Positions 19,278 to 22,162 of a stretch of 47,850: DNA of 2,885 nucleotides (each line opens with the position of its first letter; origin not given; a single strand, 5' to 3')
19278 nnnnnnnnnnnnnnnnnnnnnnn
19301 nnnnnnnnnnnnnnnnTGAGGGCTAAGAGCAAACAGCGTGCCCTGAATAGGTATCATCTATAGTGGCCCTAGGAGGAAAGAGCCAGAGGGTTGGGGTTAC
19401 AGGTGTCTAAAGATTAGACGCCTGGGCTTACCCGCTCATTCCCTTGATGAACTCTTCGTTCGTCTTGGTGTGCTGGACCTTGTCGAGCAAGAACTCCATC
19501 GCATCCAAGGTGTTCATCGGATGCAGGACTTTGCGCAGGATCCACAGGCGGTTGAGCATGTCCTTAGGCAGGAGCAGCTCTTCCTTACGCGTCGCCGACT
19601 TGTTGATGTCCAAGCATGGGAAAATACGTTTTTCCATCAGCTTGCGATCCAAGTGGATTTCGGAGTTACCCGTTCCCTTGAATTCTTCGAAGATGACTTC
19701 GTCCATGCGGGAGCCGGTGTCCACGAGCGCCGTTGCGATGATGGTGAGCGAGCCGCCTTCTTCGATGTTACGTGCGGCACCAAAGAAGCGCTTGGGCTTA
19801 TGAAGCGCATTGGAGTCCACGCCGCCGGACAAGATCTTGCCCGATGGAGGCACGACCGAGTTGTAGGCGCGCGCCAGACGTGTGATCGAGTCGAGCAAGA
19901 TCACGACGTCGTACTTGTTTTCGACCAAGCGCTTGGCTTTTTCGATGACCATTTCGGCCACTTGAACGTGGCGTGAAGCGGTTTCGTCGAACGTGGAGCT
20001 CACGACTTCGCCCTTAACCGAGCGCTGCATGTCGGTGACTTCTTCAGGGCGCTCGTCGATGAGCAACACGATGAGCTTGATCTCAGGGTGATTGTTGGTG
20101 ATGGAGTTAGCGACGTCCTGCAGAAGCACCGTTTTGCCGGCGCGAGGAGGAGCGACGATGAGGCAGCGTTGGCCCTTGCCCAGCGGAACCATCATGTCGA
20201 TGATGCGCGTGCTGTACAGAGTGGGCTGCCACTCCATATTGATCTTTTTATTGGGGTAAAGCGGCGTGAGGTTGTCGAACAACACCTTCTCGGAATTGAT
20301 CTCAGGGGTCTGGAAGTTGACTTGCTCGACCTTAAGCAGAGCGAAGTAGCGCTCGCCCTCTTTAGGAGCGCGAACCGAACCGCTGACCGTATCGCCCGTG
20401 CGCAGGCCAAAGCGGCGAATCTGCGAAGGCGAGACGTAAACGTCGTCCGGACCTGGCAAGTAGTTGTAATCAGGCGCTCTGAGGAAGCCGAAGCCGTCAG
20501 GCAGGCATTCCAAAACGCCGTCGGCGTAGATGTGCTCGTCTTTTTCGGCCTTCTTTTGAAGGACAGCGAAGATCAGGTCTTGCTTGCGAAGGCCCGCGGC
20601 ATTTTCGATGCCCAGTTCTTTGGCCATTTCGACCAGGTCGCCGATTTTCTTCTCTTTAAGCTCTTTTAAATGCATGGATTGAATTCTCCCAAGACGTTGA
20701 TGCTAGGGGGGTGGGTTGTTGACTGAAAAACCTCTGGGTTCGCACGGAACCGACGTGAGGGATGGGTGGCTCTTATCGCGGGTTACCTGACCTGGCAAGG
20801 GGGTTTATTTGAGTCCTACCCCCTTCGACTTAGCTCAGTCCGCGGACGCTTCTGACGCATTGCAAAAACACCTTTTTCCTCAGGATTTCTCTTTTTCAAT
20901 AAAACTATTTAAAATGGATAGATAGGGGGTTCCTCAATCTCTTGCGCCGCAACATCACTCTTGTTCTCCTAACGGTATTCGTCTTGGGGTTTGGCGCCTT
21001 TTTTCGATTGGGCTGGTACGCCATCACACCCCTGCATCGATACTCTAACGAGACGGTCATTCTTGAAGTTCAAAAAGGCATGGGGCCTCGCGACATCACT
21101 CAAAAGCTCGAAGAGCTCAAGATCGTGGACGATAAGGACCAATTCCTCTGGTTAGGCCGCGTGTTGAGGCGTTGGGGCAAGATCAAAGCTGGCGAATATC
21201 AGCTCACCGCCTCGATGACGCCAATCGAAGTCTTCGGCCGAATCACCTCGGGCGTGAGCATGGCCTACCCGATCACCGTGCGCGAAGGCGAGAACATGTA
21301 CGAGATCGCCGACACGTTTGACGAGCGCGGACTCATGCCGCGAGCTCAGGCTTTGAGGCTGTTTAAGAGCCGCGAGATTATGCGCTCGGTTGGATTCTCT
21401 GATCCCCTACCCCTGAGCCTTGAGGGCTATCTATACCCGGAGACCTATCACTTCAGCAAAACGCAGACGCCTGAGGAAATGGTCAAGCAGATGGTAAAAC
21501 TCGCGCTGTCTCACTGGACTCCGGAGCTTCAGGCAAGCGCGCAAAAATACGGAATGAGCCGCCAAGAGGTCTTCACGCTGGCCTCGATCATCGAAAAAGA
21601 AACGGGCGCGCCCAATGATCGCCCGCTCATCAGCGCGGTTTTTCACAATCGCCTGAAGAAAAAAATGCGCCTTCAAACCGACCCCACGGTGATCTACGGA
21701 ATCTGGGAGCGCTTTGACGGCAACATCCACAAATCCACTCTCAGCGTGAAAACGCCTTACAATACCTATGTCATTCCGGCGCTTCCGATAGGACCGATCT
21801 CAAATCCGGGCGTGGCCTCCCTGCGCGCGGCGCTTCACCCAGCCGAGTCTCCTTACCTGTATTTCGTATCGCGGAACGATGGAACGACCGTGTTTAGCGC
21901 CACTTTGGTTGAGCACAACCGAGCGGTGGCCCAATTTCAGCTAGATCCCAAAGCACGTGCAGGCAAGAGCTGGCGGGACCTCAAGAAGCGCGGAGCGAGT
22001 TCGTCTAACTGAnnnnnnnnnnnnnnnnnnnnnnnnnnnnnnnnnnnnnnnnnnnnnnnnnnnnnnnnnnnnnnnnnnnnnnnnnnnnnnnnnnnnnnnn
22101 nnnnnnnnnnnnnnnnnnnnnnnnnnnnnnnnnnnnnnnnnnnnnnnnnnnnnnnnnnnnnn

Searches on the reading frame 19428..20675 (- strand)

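Call 67: search_protein_families(library=pfam, proteins=[window:19428-20675:-], max_evalue=0.00001)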
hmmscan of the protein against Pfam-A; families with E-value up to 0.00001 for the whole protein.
window:19428-20675:- (415 aa): 3 families
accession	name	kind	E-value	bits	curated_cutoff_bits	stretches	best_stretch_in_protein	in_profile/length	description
PF07497.18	Rho_RNA_bind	-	1.6e-34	118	27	1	52-125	2-73/73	Rho termination factor, RNA-binding domain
PF00006.31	ATP-synt_ab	-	4.4e-27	95.5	29.5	1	156-361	2-212/213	ATP synthase alpha/beta family, nucleotide-binding domain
PF07498.18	Rho_N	-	2.2e-17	63.2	24.9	1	5-47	1-43/43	Rho termination factor, N-terminal domain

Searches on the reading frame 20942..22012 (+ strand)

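Call 67: search_protein_families(library=pfam, proteins=[window:20942-22012:+], max_evalue=0.00001)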
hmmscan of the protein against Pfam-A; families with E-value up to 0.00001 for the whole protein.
window:20942-22012:+ (356 aa): 1 family
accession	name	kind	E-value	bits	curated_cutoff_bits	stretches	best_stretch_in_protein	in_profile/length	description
PF02618.21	YceG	-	1.3e-84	284.4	32.4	1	41-331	1-275/275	YceG-like family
